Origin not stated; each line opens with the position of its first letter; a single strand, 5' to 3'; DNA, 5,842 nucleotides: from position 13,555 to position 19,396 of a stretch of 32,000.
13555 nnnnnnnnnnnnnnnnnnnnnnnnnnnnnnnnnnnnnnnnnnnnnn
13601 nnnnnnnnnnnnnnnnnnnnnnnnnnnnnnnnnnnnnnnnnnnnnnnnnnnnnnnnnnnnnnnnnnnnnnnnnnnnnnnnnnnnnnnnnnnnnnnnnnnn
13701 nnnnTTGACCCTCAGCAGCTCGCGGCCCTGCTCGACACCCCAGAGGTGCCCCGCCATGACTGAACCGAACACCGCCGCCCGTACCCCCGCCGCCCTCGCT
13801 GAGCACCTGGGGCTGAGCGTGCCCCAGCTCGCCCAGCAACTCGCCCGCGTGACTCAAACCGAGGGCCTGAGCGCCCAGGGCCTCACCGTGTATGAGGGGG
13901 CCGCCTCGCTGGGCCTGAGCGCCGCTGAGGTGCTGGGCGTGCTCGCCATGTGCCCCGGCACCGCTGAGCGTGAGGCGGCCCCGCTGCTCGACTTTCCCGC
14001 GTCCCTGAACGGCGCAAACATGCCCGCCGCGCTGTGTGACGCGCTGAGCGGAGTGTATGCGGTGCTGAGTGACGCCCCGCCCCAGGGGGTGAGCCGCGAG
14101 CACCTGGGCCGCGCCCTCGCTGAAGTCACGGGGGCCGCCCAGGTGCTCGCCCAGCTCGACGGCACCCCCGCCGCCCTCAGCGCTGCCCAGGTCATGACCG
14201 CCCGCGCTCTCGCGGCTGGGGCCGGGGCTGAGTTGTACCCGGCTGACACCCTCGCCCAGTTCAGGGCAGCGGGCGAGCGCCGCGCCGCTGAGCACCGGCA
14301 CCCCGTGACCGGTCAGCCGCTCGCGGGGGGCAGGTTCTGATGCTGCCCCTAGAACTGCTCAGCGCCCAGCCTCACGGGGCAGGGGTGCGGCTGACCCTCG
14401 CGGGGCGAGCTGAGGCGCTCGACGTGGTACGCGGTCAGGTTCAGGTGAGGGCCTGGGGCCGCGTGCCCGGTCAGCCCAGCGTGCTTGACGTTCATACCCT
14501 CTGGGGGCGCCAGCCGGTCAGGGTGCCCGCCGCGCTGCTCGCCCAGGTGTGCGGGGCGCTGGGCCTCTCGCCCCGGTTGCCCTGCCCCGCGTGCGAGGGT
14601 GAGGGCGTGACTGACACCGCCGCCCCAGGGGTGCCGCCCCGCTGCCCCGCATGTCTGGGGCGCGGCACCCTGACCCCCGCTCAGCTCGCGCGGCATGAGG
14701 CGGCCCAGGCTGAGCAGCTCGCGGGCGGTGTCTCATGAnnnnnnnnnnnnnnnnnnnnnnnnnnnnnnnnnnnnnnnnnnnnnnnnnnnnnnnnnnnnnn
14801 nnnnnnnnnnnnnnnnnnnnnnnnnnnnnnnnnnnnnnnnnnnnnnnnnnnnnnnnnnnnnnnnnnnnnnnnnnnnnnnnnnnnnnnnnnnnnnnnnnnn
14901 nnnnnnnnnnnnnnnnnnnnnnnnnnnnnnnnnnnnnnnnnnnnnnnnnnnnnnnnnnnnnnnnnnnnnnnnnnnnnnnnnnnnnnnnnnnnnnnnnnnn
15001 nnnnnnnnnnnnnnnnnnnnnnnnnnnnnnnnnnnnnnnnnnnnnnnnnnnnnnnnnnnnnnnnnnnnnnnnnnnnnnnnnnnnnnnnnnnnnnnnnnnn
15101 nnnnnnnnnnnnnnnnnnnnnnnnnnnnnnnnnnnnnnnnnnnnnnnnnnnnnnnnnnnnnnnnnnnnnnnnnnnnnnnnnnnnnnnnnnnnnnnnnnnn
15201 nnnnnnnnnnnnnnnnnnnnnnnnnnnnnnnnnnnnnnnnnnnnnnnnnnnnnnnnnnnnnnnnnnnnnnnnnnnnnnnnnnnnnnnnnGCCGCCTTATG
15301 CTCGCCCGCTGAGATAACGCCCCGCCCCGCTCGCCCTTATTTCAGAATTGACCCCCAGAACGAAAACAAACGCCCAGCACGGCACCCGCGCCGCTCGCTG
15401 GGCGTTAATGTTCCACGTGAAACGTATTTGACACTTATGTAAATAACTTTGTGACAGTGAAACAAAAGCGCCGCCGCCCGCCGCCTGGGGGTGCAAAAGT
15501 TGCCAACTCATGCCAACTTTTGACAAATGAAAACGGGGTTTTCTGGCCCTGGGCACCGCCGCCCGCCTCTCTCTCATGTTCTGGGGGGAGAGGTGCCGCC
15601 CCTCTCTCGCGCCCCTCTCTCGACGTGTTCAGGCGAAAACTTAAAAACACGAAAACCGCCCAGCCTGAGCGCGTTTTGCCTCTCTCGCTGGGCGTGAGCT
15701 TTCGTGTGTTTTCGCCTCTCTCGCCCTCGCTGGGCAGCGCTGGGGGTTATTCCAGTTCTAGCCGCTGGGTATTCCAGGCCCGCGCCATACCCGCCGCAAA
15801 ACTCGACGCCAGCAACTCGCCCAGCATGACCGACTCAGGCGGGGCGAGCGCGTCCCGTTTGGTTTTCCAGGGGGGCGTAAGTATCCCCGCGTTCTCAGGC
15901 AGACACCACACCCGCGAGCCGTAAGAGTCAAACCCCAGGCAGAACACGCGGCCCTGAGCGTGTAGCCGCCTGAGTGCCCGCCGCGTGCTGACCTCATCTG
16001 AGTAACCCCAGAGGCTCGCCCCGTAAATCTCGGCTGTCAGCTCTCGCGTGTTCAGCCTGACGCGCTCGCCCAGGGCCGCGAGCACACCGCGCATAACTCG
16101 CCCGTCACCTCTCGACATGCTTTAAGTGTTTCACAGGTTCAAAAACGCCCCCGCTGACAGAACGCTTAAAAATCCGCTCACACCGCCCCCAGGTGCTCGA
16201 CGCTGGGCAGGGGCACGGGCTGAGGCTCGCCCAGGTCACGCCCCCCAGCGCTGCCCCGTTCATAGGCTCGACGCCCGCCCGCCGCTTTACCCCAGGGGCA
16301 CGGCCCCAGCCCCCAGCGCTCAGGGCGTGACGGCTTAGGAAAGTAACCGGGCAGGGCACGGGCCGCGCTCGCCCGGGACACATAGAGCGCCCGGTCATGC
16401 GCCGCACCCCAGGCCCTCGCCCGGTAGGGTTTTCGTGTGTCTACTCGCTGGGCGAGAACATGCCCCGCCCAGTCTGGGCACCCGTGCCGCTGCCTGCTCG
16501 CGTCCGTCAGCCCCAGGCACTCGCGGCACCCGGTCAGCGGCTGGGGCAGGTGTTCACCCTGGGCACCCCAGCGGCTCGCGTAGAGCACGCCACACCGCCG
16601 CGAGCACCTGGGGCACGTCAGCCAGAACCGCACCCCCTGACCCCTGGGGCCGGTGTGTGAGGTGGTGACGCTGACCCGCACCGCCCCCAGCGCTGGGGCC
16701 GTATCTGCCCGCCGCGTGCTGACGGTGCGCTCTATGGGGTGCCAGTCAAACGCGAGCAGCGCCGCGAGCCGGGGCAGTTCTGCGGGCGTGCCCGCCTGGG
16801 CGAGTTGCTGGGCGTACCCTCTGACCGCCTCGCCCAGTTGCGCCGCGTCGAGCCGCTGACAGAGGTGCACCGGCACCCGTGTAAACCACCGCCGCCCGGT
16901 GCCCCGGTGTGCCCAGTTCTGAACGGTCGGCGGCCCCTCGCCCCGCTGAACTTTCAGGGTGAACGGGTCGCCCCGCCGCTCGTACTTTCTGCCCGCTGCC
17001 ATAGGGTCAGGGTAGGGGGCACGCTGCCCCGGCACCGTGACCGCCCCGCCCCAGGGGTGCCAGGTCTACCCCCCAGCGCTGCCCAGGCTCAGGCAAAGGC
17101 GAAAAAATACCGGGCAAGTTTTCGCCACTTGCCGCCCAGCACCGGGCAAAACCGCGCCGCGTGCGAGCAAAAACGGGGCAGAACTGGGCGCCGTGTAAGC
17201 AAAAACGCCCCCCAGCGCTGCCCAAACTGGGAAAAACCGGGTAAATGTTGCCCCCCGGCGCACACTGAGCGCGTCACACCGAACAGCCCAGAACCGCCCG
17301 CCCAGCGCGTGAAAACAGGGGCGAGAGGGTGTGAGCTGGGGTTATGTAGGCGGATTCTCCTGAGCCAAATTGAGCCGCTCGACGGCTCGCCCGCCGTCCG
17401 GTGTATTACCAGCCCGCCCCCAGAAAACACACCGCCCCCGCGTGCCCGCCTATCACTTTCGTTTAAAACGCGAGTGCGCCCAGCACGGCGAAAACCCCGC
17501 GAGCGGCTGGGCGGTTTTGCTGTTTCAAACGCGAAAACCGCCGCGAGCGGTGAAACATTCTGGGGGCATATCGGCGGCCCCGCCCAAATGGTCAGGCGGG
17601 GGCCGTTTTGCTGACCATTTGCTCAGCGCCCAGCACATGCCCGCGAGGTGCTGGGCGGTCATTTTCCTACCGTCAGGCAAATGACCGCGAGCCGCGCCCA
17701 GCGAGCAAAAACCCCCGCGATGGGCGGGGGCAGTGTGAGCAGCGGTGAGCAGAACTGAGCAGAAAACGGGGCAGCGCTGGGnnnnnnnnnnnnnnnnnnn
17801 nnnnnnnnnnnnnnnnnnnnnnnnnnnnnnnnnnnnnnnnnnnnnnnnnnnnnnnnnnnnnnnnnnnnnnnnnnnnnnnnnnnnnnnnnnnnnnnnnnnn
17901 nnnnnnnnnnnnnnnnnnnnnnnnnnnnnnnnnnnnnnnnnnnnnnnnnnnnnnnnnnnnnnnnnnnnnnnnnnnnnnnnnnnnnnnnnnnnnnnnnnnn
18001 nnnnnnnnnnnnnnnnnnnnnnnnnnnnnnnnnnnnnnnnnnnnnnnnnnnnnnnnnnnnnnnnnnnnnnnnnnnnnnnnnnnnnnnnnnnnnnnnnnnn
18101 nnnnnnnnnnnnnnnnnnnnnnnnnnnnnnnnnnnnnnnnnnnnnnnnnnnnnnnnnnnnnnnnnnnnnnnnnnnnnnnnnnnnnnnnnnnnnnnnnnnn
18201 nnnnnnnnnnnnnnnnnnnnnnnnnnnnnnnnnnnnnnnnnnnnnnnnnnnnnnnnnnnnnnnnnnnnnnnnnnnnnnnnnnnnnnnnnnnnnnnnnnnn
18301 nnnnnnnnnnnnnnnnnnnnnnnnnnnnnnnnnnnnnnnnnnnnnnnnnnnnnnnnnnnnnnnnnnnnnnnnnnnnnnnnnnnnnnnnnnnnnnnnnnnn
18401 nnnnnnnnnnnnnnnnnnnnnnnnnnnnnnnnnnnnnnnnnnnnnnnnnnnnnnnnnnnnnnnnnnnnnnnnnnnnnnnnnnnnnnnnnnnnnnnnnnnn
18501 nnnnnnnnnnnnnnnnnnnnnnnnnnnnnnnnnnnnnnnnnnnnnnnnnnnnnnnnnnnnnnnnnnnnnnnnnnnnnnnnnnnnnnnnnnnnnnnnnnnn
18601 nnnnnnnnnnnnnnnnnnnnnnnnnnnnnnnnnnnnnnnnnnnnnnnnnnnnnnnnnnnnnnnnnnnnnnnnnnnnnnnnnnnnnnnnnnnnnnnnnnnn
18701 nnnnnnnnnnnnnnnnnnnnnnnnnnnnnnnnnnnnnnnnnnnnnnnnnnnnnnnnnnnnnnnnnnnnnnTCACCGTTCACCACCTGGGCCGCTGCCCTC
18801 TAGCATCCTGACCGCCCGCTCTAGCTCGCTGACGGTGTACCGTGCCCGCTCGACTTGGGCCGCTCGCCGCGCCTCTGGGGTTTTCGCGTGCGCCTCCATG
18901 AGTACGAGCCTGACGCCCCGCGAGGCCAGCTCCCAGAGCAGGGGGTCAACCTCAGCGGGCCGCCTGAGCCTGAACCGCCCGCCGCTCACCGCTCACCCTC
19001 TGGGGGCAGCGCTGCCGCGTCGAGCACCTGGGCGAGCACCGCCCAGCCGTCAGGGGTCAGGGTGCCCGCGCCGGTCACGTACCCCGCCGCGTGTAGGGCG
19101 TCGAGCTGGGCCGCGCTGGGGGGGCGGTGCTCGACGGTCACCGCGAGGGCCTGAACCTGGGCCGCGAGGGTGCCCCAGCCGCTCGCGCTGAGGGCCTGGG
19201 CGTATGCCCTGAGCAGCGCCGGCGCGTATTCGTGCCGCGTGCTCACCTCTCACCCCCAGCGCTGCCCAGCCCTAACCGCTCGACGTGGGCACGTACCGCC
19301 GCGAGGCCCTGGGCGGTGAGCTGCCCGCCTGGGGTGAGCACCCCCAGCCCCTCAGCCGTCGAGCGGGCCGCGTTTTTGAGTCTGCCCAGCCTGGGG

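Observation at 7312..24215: Island-specific 14-mer C(4-6)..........: at least 28 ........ cores in 17.5 kb, enriched at gene ends and read as Ser-Ala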

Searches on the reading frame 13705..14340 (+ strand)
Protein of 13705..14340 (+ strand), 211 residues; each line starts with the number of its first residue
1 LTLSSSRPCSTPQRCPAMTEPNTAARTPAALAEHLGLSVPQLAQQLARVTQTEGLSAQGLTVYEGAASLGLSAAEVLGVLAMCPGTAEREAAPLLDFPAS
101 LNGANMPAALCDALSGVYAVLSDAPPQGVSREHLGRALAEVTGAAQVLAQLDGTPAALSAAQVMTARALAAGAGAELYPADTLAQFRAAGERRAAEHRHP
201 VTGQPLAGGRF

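Call 9: search_protein_families(library=pfam, proteins=[window:13705-14340:+], max_evalue=0.01)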
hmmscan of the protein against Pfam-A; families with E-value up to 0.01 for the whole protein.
window:13705-14340:+ (211 aa): 0 families

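Call 15: search_protein_families(library=phrogs, proteins=[window:13705-14340:+], max_evalue=0.01)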
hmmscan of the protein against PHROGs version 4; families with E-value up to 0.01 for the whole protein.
window:13705-14340:+ (211 aa): 0 families

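Call 64: search_protein_families(library=ncbifam, proteins=[window:13756-14340:+], max_evalue=0.1)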
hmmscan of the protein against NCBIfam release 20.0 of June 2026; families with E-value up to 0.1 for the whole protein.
window:13756-14340:+ (194 aa): 1 family
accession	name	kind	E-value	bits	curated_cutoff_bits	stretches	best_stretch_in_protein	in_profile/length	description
NF047906.1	CdPbTransRegCmtR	equivalog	0.015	15.2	150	0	115-144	12-43/104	Cd(II)/Pb(II)-sensing metalloregulatory transcriptional regulator CmtR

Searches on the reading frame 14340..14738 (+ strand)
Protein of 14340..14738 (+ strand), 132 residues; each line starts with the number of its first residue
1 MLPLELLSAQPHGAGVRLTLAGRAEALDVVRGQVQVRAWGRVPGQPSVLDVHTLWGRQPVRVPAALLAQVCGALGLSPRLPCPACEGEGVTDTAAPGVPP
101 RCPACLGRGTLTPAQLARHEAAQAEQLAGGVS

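Call 9: search_protein_families(library=pfam, proteins=[window:14340-14738:+], max_evalue=0.01)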
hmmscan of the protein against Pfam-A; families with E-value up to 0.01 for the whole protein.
window:14340-14738:+ (132 aa): 2 families
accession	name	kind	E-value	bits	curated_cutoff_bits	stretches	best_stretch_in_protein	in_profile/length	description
PF15777.11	Anti-TRAP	-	0.0014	19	32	1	81-115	12-46/59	Tryptophan RNA-binding attenuator protein inhibitory protein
PF00684.25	DnaJ_CXXCXGXG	-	0.0016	19.1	32.7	1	82-115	1-31/65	DnaJ central domain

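Call 15: search_protein_families(library=phrogs, proteins=[window:14340-14738:+], max_evalue=0.01)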
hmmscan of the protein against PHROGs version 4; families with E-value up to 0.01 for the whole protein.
window:14340-14738:+ (132 aa): 2 families
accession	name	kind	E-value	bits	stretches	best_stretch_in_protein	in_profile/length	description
phrog_6060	-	transcription regulation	0.0023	18.8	0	82-111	16-49/61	anti-termination protein Q-like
phrog_37520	-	unknown function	0.0079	17.7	0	6-35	31-60/97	-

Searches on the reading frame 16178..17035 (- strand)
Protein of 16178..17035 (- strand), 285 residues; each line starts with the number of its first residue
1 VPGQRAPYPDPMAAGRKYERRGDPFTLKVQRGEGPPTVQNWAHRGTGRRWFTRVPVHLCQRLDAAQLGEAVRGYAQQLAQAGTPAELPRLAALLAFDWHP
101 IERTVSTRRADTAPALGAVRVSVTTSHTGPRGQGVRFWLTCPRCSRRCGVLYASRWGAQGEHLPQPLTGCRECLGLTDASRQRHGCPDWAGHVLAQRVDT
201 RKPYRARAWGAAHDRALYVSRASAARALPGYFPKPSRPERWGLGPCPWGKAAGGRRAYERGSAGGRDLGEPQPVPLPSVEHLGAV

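Call 9: search_protein_families(library=pfam, proteins=[window:16178-17035:-], max_evalue=0.01)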
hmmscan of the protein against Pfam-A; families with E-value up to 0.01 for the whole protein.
window:16178-17035:- (285 aa): 0 families

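Call 16: search_protein_families(library=phrogs, proteins=[window:16178-17035:-], max_evalue=0.01)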
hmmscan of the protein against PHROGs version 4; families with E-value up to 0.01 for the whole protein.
window:16178-17035:- (285 aa): 0 families

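Call 64: search_protein_families(library=ncbifam, proteins=[window:16178-17035:-], max_evalue=0.1)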
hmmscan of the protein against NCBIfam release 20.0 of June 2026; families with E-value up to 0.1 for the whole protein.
window:16178-17035:- (285 aa): 0 families

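Call 65: search_solved_structures(query=window:16178-17035:-, max_evalue=1)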
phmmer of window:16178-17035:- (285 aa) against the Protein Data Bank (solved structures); distinct sequences matched with E-value up to 1: 0.

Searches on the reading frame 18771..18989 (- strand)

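Call 10: search_protein_families(library=pfam, proteins=[window:18771-18989:-], max_evalue=0.01)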
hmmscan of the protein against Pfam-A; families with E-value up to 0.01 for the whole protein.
window:18771-18989:- (72 aa): 0 families

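Call 94: search_protein_families(library=pfam, proteins=[window:18771-18989:-], max_evalue=5)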
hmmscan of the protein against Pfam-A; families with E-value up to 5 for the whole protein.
window:18771-18989:- (72 aa): 1 family
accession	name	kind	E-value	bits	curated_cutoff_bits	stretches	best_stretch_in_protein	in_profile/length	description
PF13380.12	CoA_binding_2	-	0.1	13.5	22.8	1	9-50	63-104/116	CoA binding domain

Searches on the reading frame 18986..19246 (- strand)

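Call 10: search_protein_families(library=pfam, proteins=[window:18986-19246:-], max_evalue=0.01)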
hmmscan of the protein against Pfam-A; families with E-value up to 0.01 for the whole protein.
window:18986-19246:- (86 aa): 0 families

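Call 94: search_protein_families(library=pfam, proteins=[window:18986-19246:-], max_evalue=5)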
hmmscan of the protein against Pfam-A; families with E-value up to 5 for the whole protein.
window:18986-19246:- (86 aa): 3 families
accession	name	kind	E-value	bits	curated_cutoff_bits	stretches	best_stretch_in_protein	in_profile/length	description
PF20271.3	CATASP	-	0.081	13.3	29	1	14-41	9-36/86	CATRA-Associated Small Protein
PF24614.1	Tf2-1_C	-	0.76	10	27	1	22-33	21-32/45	Transposon Tf2-1 polyprotein, C-terminal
PF06474.18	LPAM_MltD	-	2.8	8.6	24.8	0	26-37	13-24/34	MltD lipid attachment motif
